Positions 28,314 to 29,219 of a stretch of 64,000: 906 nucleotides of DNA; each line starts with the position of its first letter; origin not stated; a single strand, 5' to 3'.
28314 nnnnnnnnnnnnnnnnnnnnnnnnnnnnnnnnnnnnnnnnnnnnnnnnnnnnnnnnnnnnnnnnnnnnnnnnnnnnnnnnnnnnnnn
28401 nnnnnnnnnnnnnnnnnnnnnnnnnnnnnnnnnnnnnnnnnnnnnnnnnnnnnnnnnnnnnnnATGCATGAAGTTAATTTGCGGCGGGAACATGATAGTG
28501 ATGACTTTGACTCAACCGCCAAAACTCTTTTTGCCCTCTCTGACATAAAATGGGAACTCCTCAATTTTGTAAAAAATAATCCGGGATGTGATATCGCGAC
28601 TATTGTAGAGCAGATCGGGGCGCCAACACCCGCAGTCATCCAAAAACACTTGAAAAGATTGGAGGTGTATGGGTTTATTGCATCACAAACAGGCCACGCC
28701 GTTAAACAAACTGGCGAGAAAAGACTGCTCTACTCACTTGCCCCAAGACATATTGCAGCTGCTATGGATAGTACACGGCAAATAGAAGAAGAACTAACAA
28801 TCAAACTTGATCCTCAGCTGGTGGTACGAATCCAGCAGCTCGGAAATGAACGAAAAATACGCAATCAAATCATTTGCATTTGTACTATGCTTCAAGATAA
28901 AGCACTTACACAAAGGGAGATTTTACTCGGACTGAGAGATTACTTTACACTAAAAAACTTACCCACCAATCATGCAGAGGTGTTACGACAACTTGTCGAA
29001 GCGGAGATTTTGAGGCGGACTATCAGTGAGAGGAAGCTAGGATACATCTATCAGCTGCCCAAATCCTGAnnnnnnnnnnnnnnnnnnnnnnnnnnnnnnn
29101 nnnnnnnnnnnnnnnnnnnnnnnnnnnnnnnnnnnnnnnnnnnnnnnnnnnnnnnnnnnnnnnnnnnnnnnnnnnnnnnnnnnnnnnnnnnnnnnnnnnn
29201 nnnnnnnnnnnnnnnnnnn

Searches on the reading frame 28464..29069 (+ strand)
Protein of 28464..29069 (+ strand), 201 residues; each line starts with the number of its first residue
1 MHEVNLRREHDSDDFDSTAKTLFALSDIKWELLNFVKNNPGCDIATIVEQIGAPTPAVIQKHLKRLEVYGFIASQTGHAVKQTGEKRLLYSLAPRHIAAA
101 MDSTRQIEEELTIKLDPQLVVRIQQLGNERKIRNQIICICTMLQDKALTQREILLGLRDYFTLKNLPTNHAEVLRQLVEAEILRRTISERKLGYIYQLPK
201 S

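Call 3: search_protein_families(library=pfam, proteins=[window:28464-29066:+], max_evalue=0.1)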
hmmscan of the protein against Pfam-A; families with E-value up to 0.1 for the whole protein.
window:28464-29066:+ (201 aa): 8 families
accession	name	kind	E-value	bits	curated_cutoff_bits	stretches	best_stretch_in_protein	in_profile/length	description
PF12802.13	MarR_2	-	0.00066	20.2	27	1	25-73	3-51/61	MarR family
PF01726.22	LexA_DNA_bind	-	0.0012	19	23.7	0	44-77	28-61/65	LexA DNA binding domain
PF01047.28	MarR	-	0.0071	16.7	24.6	0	29-75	5-50/59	MarR family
PF13412.12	HTH_24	-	0.021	14.9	21.9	1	25-72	1-47/48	Winged helix-turn-helix DNA-binding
PF25212.1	HVO_A0114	-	0.028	14.7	27.6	1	15-77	10-72/84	HVO_A0114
PF13463.12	HTH_27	-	0.042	14.6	22.2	0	26-75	2-49/68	Winged helix DNA-binding domain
PF24406.1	nSTAND_NTPase4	-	0.062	13.8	27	0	148-189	3-44/58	Novel STAND NTPase 4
PF03551.20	PadR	-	0.093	13.2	27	0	32-93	1-66/75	Transcriptional regulator PadR-like family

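Call 4: search_protein_families(library=ncbifam, proteins=[window:28464-29066:+], max_evalue=0.1)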
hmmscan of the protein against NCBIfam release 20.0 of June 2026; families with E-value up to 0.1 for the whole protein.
window:28464-29066:+ (201 aa): 3 families
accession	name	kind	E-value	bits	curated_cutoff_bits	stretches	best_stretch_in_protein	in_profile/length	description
TIGR01884.1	cas_HTH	subfamily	0.0018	17.7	60.2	1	21-76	136-190/202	CRISPR-associated CARF protein Csa3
NF007342.0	PRK09834.1-4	equivalog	0.034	13.1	251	1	32-115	20-102/263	DNA-binding transcriptional regulator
TIGR00498.1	lexA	equivalog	0.068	12.8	110.95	0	43-78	27-62/203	transcriptional repressor LexA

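Call 10: find_encoding_contigs(protein=window:28464-29069:+, flank=10000, max_places=10)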
Protein window:28464-29069:+ (201 aa): 2 contigs read that carry it; 2 places shown.
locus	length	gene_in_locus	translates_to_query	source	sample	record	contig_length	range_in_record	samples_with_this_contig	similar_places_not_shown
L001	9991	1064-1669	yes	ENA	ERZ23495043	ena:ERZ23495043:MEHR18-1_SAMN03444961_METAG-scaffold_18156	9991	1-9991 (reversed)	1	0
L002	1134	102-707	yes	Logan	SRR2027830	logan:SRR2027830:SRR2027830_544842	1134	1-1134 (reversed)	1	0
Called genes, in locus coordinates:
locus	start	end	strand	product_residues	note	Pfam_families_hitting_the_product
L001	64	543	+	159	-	PF03073:TspO_MBR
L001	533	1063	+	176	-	PF13310:Virulence_RhuM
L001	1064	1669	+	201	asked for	-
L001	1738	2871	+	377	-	-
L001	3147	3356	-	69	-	-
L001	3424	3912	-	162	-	PF01458:SUFBD_core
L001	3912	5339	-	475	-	PF19295:SufBD_N, PF01458:SUFBD_core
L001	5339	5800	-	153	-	PF00293:NUDIX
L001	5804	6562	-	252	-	PF02463:SMC_N (weak), PF00005:ABC_tran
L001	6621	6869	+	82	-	-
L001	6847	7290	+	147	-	PF01850:PIN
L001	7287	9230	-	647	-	-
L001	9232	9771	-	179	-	PF00293:NUDIX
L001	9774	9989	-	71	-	?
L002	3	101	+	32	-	?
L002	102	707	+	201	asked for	-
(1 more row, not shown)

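Call 12: find_homologous_proteins(query=window:28464-29066:+, max_evalue=0.001)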
Query window:28464-29066:+ (201 aa): 2 proteins with E <= 0.001 among 167 candidates.
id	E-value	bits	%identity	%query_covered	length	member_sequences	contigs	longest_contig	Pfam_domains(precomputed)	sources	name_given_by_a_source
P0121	9.0e-127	438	100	100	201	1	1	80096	-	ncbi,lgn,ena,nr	ncbi:MAG: hypothetical protein O2840_00220 [bacterium]|nr:hypothetical protein [bacterium]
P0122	8.7e-49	184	51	91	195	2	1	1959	-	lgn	-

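Call 14: find_encoding_contigs(protein=P0122, flank=5000, max_places=6)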
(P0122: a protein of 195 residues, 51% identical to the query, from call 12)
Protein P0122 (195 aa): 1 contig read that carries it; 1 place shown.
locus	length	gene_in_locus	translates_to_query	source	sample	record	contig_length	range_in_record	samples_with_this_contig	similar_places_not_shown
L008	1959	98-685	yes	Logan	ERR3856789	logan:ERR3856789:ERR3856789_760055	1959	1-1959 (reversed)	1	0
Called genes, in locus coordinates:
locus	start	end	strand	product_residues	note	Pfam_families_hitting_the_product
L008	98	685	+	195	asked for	-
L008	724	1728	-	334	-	PF13310:Virulence_RhuM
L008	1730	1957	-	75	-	?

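Call 29: search_protein_representatives(alignment_id=A3)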
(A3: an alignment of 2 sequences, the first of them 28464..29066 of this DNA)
Query: 2 sequences, 201 profile positions. Proteins with E-value up to 0.001 (for the whole library): 2; up to 1e-10: 1; up to 1e-30: 1. The best 2 are listed.
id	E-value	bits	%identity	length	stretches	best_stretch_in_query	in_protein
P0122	1.8e-111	386.9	-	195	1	8-201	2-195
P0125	5.6e-04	36.0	-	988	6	64-102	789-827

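Call 33: search_protein_families(library=padloc, proteins=[window:28464-29066:+, P0122], max_evalue=0.01)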
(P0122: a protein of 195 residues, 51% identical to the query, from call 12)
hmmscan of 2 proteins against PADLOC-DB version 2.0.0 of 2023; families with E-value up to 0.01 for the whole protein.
window:28464-29066:+ (201 aa): 7 families
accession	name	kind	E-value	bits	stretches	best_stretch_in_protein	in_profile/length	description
PDLC01438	Csa3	-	8.4e-07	27.3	1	3-140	123-249/305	"CAS-I,CAS-II,CAS-III,CAS-IV,CAS-V,CAS-VI; associated_signaling"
PDLC01434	CasR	-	0.00024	19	1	21-76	122-175/191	"CAS-I,CAS-II,CAS-III,CAS-IV,CAS-V,CAS-VI; associated_signaling"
PDLC03963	SoFic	-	0.00047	17.6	1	8-78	278-338/361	-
PDLC01268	CasR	-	0.0014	16.7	1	4-77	103-171/179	"CAS-I,CAS-II,CAS-III,CAS-IV,CAS-V,CAS-VI; associated_signaling"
PDLC01848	CARF3--CARF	-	0.0023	15.7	1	25-85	135-190/197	-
PDLC01879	CARF3--CARF_TM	-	0.0058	14.3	0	22-81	151-208/222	-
PDLC01168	CARF_2M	-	0.0095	13.8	0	24-100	83-128/200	"CARF, 2 TMs"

P0122 (195 aa): 1 family
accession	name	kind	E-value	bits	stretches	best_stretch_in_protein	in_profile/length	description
PDLC01438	Csa3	-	3.9e-06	25.1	1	9-157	135-272/305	"CAS-I,CAS-II,CAS-III,CAS-IV,CAS-V,CAS-VI; associated_signaling"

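Call 34: search_protein_families(library=phrogs, proteins=[window:28464-29066:+, P0122], max_evalue=0.01)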
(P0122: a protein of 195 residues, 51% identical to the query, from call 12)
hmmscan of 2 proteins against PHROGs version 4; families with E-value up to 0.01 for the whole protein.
window:28464-29066:+ (201 aa): 0 families

P0122 (195 aa): 0 families

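Call 35: search_protein_families(library=pfam, proteins=[L008:724-1728:-, P0122], max_evalue=0.01)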
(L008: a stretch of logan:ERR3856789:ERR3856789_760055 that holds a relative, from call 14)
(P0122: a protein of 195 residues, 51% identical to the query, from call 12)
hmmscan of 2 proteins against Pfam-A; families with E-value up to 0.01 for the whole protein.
L008:724-1728:- (334 aa): 1 family
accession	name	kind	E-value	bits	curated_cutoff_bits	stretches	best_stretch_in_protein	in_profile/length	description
PF13310.11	Virulence_RhuM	-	7e-105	350.3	33.7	1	66-310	1-248/252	Virulence protein RhuM family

P0122 (195 aa): 0 families

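Call 36: predict_structure(alignment_id=A3)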
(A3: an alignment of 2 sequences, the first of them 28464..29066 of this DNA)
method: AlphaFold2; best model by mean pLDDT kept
length: 201 residues; sequences in the alignment: 2
mean_pLDDT: 40.9   pTM: 0.30
mean pLDDT of the five models: 40.9, 39.6, 39.5, 39.2, 37.4
residues with pLDDT >= 90: 0; 70-90: 0; 50-70: 27; < 50: 174
segments of 3 or more residues with pLDDT < 50: 1-104, 114-116, 126-129, 141-176, 178-201
pLDDT, mean of each block of 10 residues (from residue 1): 32 38 46 44 39 36 36 27 29 39 51 53 52 52 45 44 38 49 38 32 31
secondary structure, 60 per line:
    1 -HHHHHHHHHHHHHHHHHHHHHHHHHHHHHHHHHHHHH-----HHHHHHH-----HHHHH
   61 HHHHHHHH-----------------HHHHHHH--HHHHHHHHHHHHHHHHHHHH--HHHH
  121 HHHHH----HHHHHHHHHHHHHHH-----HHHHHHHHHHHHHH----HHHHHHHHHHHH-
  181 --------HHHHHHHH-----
elements in order: H2-38 H44-50 H56-68 H86-92 H95-114 H117-125 H130-144 H150-163 H168-179 H189-196

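Call 37: search_solved_structures(query=A3, max_evalue=10, show_alignments=2)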
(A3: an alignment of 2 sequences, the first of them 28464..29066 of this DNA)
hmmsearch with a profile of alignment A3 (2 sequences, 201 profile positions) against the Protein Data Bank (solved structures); distinct sequences matched with E-value up to 10: 1.
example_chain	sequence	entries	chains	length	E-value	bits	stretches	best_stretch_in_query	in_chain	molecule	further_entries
2ia0_A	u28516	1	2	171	0.28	14.1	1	24-86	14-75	Putative HTH-type transcriptional regulator PF0864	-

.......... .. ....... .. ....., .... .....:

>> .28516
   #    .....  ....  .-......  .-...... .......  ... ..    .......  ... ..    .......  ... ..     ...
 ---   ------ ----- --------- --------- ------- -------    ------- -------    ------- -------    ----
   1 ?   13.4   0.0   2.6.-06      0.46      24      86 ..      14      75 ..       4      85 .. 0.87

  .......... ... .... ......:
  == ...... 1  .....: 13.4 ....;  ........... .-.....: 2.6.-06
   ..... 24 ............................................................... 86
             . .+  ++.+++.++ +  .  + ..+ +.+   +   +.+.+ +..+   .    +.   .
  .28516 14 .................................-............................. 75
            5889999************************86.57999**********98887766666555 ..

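Call 41: find_related_loci(query=A3, collection=metagenome_contigs, flank=6000)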
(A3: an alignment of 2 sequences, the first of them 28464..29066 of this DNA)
Query A3 (201 aa) in metagenome_contigs; peptide patterns used: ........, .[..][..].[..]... (x = any residue, [..] = any of these).
411 stretches matched a pattern, but none encodes a relative of the query by tblastn (E <= 1e-3).

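Call 42: find_related_loci(query=A3, collection=genome_contigs, flank=6000)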
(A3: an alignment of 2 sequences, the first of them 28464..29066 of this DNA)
Query A3 (201 aa) in genome_contigs; peptide patterns used: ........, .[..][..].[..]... (x = any residue, [..] = any of these).
47 stretches matched a pattern; 1 encode a relative of the query (tblastn E <= 1e-3); 1 distinct loci.
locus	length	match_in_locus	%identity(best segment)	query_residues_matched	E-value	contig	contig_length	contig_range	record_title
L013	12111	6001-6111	41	17-53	9e-6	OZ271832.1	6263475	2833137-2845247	MAG: Cyclobacteriaceae bacterium isolate f9502755-0c46-4213-972b-6ccf58d648e9 genome assembly, chromosome: 1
